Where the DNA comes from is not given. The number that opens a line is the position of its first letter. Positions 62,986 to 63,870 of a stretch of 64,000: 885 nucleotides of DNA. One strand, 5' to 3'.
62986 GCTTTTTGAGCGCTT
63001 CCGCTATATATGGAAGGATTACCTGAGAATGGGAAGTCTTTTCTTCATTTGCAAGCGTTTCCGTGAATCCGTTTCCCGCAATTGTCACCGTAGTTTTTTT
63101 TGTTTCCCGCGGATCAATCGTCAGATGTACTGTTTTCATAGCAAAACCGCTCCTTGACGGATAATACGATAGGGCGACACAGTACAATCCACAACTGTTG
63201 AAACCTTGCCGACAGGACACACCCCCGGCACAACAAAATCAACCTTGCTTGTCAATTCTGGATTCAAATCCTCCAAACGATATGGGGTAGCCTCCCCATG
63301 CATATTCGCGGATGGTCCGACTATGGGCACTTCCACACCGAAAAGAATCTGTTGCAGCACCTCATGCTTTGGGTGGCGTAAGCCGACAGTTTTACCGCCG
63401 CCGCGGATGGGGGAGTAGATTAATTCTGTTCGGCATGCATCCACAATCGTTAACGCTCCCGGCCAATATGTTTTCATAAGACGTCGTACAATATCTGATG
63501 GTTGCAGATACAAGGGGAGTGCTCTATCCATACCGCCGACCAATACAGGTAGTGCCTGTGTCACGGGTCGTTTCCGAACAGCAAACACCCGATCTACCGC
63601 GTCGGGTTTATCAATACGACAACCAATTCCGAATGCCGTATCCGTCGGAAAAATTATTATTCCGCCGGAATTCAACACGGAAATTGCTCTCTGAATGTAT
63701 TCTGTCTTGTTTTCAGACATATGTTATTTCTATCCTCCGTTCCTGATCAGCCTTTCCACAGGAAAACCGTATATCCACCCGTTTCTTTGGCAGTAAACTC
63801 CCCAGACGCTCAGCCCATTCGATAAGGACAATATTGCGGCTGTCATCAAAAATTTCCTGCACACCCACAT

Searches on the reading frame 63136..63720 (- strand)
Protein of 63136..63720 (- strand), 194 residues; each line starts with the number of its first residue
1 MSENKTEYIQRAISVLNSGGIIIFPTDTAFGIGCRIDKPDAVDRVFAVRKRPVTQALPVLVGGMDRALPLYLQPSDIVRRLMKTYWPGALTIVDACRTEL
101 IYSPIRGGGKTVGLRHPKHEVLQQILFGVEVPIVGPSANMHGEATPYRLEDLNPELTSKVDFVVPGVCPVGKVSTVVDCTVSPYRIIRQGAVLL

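Call 68: search_protein_families(library=pfam, proteins=[window:63136-63720:-], max_evalue=0.001)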
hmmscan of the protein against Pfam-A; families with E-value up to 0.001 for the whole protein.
window:63136-63720:- (194 aa): 1 family
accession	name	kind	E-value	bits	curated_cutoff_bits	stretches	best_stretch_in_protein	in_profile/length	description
PF01300.24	Sua5_yciO_yrdC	-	6.5e-44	150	25.1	1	15-190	2-178/178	Telomere recombination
